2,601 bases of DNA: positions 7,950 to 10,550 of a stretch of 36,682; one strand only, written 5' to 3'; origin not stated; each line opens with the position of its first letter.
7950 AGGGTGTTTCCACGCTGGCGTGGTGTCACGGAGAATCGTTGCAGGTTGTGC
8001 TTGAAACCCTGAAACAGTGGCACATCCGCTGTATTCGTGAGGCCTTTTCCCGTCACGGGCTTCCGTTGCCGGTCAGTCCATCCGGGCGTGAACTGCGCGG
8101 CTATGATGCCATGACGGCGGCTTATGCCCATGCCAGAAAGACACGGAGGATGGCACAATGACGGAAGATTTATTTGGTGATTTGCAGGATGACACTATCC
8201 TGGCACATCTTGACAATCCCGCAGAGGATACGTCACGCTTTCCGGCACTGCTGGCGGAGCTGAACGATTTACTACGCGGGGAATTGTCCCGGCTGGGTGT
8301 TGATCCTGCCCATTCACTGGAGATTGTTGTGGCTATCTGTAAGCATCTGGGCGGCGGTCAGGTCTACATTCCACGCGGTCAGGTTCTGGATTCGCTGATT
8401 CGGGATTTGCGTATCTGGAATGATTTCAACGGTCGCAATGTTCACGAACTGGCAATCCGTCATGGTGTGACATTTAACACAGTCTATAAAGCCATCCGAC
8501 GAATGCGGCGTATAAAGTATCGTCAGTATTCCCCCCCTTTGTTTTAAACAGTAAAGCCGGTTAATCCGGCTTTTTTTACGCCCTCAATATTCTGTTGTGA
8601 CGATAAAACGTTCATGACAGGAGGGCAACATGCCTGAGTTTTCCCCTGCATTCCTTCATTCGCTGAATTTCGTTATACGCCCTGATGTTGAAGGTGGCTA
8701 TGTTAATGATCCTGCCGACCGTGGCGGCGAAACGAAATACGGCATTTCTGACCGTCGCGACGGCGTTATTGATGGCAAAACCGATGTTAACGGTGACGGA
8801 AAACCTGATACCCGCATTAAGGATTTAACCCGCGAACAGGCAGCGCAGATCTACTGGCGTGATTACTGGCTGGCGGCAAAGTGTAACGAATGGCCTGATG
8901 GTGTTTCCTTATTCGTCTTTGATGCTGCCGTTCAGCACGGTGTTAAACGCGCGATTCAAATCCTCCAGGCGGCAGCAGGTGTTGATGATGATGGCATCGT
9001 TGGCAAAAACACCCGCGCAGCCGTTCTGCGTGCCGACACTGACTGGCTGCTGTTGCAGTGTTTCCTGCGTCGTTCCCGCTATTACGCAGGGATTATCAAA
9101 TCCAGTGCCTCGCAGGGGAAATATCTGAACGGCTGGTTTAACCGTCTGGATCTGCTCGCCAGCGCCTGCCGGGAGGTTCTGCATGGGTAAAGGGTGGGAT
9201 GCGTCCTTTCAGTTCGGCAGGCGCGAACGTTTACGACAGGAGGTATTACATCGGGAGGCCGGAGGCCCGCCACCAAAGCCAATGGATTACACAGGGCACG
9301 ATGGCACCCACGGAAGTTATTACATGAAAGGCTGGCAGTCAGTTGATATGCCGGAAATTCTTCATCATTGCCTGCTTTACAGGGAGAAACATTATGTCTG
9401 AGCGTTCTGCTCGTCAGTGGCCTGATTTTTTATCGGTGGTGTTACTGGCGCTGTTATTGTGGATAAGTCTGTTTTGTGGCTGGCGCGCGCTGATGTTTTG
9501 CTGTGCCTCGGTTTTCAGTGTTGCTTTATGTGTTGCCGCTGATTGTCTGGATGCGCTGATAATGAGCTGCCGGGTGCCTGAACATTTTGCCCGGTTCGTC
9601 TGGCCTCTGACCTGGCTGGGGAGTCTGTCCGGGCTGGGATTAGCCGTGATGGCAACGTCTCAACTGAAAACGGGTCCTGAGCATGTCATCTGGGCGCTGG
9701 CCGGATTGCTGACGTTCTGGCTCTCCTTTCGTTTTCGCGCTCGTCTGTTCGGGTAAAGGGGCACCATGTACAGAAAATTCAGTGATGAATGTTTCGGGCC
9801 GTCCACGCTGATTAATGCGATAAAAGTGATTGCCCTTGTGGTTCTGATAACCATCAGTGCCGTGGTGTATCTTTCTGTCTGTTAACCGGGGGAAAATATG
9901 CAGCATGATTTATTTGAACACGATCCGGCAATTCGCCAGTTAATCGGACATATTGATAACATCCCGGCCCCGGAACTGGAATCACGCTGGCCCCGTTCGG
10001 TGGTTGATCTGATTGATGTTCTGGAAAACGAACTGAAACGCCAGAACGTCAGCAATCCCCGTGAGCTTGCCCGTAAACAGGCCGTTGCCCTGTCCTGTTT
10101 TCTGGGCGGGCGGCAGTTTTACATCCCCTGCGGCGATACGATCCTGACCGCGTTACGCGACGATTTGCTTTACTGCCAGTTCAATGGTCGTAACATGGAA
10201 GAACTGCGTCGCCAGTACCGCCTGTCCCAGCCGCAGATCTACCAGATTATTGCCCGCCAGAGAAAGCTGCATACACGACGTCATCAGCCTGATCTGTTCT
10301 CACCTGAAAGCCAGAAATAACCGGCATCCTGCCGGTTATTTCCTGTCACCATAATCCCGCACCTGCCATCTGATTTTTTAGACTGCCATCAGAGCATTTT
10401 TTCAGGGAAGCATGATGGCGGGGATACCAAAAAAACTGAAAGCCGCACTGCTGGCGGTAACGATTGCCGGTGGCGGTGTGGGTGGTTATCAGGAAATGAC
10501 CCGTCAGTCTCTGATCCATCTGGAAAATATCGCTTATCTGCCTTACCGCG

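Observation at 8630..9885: Middle operon encodes a GH108-type muramidase-like protein plus membrane proteins, separate from the lysis cassette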

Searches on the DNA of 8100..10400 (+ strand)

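Call 3: search_dna_similar(query=window:8100-10400:+, collection=phages, mode=near, max_rows=25)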
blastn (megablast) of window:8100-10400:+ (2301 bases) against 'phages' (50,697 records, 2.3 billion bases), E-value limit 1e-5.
Records with a match: 15; places in all: 15; records where one place covers at least 80% of the query: 2.
Best place of each record, by identity: 95-99% 3; 90-95% 12.
By first word of the organism name: Escherichia 8; Yersinia 5; Shigella 2.
By host as written in the record: Yersinia pestis EV76-CN 4; Escherichia coli 3; - 3; Shigella flexneri serotype 4a 2; Escherichia sp. 1; Yersinia pestis 1; Escherichia coli C 1.
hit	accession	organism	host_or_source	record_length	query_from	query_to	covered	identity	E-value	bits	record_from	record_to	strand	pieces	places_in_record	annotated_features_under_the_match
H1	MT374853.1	Yersinia phage vB_YpM_5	Yersinia pestis EV76-CN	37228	1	2301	84%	97.9%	0e+0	3335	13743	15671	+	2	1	hypothetical protein (x5)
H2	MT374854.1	Yersinia phage vB_YpM_6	Yersinia pestis EV76-CN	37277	1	2301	84%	97.9%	0e+0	3335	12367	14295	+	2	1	hypothetical protein (x5)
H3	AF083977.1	Escherichia phage Mu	Escherichia sp.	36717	1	2301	75%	94.9%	0e+0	2680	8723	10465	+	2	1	transcription regulator C | middle operon regulator | transmembrane domain-containing protein (x2) | hypothetical protein | promoter (x2) | and 3 other names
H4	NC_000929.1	Escherichia phage Mu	Escherichia coli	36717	1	2301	75%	94.9%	0e+0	2680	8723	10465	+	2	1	late transcriptional activator (x2) | hypothetical protein (x3) | regulatory protein GemA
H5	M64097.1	Escherichia phage Mu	-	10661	1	2301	75%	94.8%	0e+0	2675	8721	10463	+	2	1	C: CDS | E17: CDS | E19: CDS | putative; label: E-97 | E18: CDS | and 4 other names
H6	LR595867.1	Escherichia virus Mu_3F6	-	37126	1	2301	75%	94.8%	0e+0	2670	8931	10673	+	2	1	putative transcription regulator | Mor postive regulator of the middle operon | hypothetical protein | FIG00642428: hypothetical protein | Phage protein | and 1 other names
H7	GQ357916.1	Escherichia phage D108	Escherichia coli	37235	1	2301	75%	94.6%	0e+0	2651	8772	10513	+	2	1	C: late gene transcriptional activator | mor: Mor | 19: conserved hypothetical protein | 18: conserved hypothetical protein | 20: conserved hypothetical protein | and 2 other names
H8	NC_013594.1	Escherichia phage D108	Escherichia coli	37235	1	2301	75%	94.6%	0e+0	2651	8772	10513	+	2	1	C: late transcriptional activator | mor: late transcriptional activator | 19: hypothetical protein | 18: hypothetical protein | 20: hypothetical protein | and 2 other names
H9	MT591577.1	Yersinia phage vB_YpM_Tongde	Yersinia pestis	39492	1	2301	58%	93.2%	0e+0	1978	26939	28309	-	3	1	hypothetical protein (x4)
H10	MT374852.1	Yersinia phage vB_YpM_3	Yersinia pestis EV76-CN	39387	1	2301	57%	93.6%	0e+0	1963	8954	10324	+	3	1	hypothetical protein (x5)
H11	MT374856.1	Yersinia phage vB_YpM_23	Yersinia pestis EV76-CN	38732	1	2301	57%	93.6%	0e+0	1963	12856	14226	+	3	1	hypothetical protein (x5)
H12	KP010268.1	Shigella phage SfMu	Shigella flexneri serotype 4a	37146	1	2301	57%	93.6%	0e+0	1961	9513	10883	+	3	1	regulator of late transcription | middle operon regulator | hypothetical protein (x3)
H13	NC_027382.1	Shigella phage SfMu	Shigella flexneri serotype 4a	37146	1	2301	57%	93.6%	0e+0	1961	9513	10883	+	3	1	late transcriptional activator (x2) | hypothetical protein (x2) | regulatory protein GemA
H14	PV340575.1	Escherichia phage PhiR68_1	Escherichia coli C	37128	1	2301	57%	93.6%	0e+0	1962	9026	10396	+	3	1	hypothetical protein (x3) | Mor | GemA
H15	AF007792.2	Escherichia phage Mu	-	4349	2136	2301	7%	97.0%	3e-72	279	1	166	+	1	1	record has no annotation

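Call 5: get_annotated_region(hit=H3, flank=1500)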
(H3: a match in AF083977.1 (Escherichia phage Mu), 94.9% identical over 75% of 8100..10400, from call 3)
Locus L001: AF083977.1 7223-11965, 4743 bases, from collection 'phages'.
description: Escherichia phage Mu, complete genome.
organism: Escherichia phage Mu (NCBI taxid 2681603)
taxonomy: Viruses; Duplodnaviria; Heunggongvirae; Uroviricota; Caudoviricetes; Muvirus; Muvirus mu
host: Escherichia sp.; source: -; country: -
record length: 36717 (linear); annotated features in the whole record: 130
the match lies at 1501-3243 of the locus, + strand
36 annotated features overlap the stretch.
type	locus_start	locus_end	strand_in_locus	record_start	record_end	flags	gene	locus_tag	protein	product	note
CDS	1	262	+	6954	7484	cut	-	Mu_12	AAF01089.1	hypothetical protein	previously called E13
regulatory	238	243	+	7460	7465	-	-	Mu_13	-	ribosome_binding_site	-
CDS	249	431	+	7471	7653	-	-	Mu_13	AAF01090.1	hypothetical protein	previously called E14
regulatory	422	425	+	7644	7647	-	-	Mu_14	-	ribosome_binding_site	-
CDS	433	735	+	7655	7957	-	-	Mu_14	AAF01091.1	hypothetical protein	previously called E15 which has a different earlier start site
regulatory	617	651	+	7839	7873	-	-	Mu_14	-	terminator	predicted by TransTermHP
regulatory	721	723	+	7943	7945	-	-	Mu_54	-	ribosome_binding_site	-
CDS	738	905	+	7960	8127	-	-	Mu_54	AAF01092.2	hypothetical protein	-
regulatory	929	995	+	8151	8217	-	-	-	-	promoter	Semi-early promoter, PMID 9454718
regulatory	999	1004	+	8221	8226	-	-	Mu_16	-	ribosome_binding_site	-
CDS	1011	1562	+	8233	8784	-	-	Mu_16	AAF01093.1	protein GemA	also called E16 and GemA for gene expression modulation; see PMIDs 2543906 and 11278077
regulatory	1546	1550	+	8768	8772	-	-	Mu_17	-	ribosome_binding_site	-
CDS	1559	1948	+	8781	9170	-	-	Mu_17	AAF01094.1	middle operon regulator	Mor, positive regulator of the middle operon, also called E17 and formerly gemB; see PMIDs 2173258, 8790343 and 9454718 ...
regulatory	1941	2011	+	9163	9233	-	-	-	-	promoter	middle promoter, activated by Mor, PMID 8602357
regulatory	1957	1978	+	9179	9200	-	-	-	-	terminator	predicted by TransTermHP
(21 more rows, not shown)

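Call 6: get_annotated_region(hit=H1, flank=1500)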
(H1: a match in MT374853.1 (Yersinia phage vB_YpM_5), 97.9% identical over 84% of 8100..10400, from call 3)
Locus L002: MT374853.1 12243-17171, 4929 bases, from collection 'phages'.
description: Yersinia phage vB_YpM_5, complete genome.
organism: Yersinia phage vB_YpM_5 (NCBI taxid 2736201)
taxonomy: Viruses; Duplodnaviria; Heunggongvirae; Uroviricota; Caudoviricetes; Muvirus
host: Yersinia pestis EV76-CN; source: -; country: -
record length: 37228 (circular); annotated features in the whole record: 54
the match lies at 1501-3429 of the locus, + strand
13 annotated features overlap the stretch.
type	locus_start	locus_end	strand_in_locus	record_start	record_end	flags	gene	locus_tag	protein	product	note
CDS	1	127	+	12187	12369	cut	-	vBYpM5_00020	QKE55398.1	hypothetical protein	-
CDS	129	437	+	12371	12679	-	-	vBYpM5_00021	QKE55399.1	hypothetical protein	-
CDS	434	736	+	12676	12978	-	-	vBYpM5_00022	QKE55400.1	hypothetical protein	-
CDS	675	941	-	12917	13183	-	-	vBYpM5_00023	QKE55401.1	hypothetical protein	-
CDS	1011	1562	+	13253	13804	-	-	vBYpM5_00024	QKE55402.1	hypothetical protein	-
CDS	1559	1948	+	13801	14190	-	-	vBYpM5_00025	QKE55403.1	hypothetical protein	-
CDS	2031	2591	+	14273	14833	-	-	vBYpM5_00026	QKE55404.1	hypothetical protein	-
CDS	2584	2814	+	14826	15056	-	-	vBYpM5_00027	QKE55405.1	hypothetical protein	-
CDS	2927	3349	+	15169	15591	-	-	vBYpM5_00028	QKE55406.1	hypothetical protein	-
CDS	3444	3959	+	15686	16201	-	rrrD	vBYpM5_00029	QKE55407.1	lysozyme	Lysozyme RrrD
CDS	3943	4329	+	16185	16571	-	-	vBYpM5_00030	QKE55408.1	hypothetical protein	-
CDS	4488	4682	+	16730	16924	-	-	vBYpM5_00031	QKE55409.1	hypothetical protein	-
CDS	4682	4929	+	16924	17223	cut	-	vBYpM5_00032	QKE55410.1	hypothetical protein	-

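Call 7: get_annotated_region(hit=H12, flank=1500)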
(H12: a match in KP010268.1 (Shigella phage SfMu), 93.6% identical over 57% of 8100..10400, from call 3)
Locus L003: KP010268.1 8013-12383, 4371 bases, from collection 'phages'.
description: Enterobacteria phage SfMu, complete genome.
organism: Shigella phage SfMu (NCBI taxid 1567022)
taxonomy: Viruses; Duplodnaviria; Heunggongvirae; Uroviricota; Caudoviricetes; Muvirus; Muvirus SfMu
host: Shigella flexneri serotype 4a; source: -; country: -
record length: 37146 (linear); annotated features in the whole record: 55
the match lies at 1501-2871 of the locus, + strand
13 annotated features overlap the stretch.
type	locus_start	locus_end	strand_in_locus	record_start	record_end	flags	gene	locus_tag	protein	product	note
CDS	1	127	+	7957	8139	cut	-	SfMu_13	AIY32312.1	hypothetical protein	-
CDS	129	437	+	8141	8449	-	-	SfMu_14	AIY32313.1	hypothetical protein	-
CDS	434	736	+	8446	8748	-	-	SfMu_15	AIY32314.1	hypothetical protein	-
CDS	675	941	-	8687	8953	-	-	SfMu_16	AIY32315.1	hypothetical protein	-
CDS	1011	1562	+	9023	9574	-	-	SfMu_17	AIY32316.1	hypothetical protein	-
CDS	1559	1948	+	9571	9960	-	-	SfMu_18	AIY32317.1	middle operon regulator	-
CDS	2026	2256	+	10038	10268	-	-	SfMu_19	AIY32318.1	hypothetical protein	-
CDS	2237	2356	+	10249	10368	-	-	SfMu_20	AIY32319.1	hypothetical protein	-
CDS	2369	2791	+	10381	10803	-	-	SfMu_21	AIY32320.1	regulator of late transcription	-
CDS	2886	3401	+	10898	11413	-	-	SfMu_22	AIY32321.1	lysozyme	-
CDS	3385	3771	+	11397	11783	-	-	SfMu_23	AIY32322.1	putative Rz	-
CDS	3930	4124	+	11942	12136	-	-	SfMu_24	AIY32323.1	hypothetical protein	-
CDS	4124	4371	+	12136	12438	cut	-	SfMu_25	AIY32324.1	hypothetical protein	-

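Call 9: search_dna_similar(query=window:8630-9190:+, collection=ecoli_genomes, mode=near, max_rows=25)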
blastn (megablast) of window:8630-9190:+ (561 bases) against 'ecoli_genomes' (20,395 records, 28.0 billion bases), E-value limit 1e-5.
Records with a match: 12; places in all: 14; records where one place covers at least 80% of the query: 12.
Genomes with a match: 12 of 5426; with a place that covers at least 80% of the query: 12. Places per genome that has any: lowest 1, median 1, highest 2. On chromosomes: 14 places; on plasmids: 0.
Best place of each record, by identity: >=99% 1; 95-99% 7; 60-80% 4.
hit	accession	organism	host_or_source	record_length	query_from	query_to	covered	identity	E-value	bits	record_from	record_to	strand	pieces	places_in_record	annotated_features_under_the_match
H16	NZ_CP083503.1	Escherichia coli strain elppa5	Homo sapiens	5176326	1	561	100%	100.0%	0e+0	1037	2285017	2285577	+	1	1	glycoside hydrolase family 108 protein | hypothetical protein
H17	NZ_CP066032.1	Escherichia coli strain FDAARGOS_1059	missing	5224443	1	561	100%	97.7%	0e+0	965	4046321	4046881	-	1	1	glycoside hydrolase family 108 protein | hypothetical protein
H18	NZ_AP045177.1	Escherichia coli strain JNEC-KY180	Homo sapiens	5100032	1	561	100%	97.7%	0e+0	965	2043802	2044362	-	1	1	glycoside hydrolase family 108 protein | hypothetical protein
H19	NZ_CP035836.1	Escherichia coli strain WS1933D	Homo sapiens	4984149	1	561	100%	97.5%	0e+0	959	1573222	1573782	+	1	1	glycoside hydrolase family 108 protein | hypothetical protein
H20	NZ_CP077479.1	Escherichia coli O111:H2 strain 12A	Homo sapiens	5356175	1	561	100%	97.5%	0e+0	959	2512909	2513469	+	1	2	glycoside hydrolase family 108 protein | hypothetical protein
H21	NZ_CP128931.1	Escherichia coli strain TUM9757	missing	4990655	1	561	100%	96.6%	0e+0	931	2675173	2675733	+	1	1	glycoside hydrolase family 108 protein | hypothetical protein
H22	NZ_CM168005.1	Escherichia coli strain PEC422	Sus scrofa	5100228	1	561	100%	96.6%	0e+0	931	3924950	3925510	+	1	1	glycoside hydrolase family 108 protein | hypothetical protein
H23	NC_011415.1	Escherichia coli SE11 strain SE11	-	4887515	1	561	100%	96.3%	0e+0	920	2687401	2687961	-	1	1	glycoside hydrolase family 108 protein | hypothetical protein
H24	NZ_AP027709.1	Escherichia coli strain PSS-15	Homo sapiens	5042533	28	515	87%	77.4%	5e-74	287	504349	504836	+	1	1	glycoside hydrolase family 108 protein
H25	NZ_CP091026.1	Escherichia coli strain STEC383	pig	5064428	28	521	88%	76.4%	2e-67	265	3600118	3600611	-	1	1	glycoside hydrolase family 108 protein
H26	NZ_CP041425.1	Escherichia coli strain STEC388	pig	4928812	28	521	88%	76.0%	5e-64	254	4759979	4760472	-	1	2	glycoside hydrolase family 108 protein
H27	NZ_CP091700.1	Escherichia coli strain KFu019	river water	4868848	28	515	87%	76.6%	2e-67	265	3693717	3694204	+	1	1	glycoside hydrolase family 108 protein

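Call 10: get_annotated_region(hit=H16, flank=4000)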
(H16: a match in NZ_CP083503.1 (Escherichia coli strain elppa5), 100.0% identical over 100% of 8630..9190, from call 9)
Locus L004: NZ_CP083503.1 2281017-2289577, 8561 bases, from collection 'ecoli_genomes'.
description: Escherichia coli strain elppa5 chromosome, complete genome
organism: Escherichia coli strain elppa5 (NCBI taxid 562)
replicon: chromosome; assembly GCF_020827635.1
host: Homo sapiens; source: blood; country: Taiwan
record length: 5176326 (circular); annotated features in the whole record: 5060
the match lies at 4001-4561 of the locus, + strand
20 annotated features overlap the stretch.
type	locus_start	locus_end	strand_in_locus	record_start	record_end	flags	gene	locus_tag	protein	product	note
CDS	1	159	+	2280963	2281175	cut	-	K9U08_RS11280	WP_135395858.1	hypothetical protein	-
CDS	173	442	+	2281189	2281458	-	-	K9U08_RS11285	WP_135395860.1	hypothetical protein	-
CDS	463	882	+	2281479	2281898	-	-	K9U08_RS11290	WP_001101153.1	hypothetical protein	-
CDS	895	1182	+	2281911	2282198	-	-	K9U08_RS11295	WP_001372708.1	hypothetical protein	-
CDS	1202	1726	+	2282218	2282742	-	-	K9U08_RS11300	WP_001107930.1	host-nuclease inhibitor Gam family protein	-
CDS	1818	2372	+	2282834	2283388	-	-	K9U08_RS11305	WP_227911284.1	DUF5420 family protein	-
CDS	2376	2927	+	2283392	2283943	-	-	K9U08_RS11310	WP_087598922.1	hypothetical protein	-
CDS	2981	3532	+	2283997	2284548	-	-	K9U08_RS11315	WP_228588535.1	gp16 family protein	-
CDS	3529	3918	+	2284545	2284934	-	-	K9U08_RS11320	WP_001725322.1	Mor transcription activator family protein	-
CDS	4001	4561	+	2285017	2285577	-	-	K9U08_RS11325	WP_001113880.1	glycoside hydrolase family 108 protein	-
CDS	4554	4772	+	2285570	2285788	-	-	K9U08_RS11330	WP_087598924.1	hypothetical protein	-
CDS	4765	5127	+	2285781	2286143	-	-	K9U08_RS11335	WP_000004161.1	hypothetical protein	-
CDS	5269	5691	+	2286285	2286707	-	-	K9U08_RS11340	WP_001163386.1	Mor transcription activator family protein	-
CDS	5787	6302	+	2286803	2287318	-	-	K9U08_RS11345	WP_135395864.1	lysozyme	-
CDS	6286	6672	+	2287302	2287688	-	-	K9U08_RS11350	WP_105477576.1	DUF2570 domain-containing protein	-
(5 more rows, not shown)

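Call 11: get_annotated_region(hit=H24, flank=6000)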
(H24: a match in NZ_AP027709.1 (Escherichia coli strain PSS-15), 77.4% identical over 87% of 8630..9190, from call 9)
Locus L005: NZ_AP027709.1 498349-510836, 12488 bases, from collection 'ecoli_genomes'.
description: Escherichia coli strain PSS-15 chromosome, complete genome
organism: Escherichia coli strain PSS-15 (NCBI taxid 562)
replicon: chromosome; assembly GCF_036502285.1
host: Homo sapiens; source: feces; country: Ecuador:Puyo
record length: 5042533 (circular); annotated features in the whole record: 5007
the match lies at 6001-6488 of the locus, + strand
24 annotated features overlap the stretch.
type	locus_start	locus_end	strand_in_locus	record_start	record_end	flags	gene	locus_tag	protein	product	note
CDS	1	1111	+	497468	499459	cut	-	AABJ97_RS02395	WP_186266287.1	transposase domain-containing protein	-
CDS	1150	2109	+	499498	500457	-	-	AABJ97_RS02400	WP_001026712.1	AAA family ATPase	-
CDS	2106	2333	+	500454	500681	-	-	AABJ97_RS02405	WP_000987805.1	hypothetical protein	-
CDS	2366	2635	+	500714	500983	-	-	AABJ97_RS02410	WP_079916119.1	hypothetical protein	-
CDS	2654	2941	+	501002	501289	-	-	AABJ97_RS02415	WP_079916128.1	hypothetical protein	-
CDS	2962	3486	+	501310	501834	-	-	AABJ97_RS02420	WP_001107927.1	host-nuclease inhibitor Gam family protein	-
CDS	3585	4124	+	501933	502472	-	-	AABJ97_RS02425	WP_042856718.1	hypothetical protein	-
CDS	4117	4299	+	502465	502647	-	-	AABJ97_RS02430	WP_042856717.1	hypothetical protein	-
CDS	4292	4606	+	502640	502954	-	-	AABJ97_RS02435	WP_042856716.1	hypothetical protein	-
CDS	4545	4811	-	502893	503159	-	-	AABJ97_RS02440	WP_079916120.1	hypothetical protein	-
CDS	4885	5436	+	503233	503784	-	-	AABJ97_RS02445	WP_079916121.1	gp16 family protein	-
CDS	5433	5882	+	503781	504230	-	-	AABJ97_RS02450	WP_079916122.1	Mor transcription activator family protein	-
CDS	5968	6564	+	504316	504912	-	-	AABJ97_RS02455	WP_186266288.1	glycoside hydrolase family 108 protein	-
CDS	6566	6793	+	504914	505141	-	-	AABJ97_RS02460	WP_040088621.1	hypothetical protein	-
CDS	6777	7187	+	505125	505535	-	-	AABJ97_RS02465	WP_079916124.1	hypothetical protein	-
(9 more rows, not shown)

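Call 12: get_annotated_region(hit=H25, flank=6000)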
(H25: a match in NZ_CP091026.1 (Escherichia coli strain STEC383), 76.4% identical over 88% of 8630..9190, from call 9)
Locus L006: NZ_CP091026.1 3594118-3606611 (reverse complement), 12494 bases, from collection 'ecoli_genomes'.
description: Escherichia coli strain STEC383 chromosome, complete genome
organism: Escherichia coli strain STEC383 (NCBI taxid 562)
replicon: chromosome; assembly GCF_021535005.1
host: -; source: pig; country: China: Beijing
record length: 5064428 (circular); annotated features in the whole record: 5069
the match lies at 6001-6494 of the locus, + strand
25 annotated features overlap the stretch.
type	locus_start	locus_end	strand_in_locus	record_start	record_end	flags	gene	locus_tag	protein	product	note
CDS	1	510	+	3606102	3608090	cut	-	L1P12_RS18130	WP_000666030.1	transposase domain-containing protein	-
CDS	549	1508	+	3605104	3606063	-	-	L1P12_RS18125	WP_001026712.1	AAA family ATPase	-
CDS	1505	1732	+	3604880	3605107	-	-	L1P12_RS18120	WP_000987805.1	hypothetical protein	-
CDS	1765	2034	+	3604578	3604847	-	-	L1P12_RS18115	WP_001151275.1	hypothetical protein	-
CDS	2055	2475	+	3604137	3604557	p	-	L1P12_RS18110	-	hypothetical protein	frameshifted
CDS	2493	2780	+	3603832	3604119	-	-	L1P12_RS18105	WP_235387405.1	hypothetical protein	-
CDS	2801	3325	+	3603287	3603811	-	-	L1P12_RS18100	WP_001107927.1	host-nuclease inhibitor Gam family protein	-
CDS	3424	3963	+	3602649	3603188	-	-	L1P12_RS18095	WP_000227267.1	hypothetical protein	-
CDS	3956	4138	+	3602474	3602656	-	-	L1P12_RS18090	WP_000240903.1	hypothetical protein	-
CDS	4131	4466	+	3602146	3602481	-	-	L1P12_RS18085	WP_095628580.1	hypothetical protein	-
CDS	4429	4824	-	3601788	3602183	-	-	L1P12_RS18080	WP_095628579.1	hypothetical protein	-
CDS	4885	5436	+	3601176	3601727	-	-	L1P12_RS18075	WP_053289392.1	gp16 family protein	-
CDS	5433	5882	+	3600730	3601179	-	-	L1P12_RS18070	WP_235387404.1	Mor transcription activator family protein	-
CDS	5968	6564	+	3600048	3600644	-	-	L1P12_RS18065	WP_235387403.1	glycoside hydrolase family 108 protein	-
CDS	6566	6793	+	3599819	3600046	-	-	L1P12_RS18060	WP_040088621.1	hypothetical protein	-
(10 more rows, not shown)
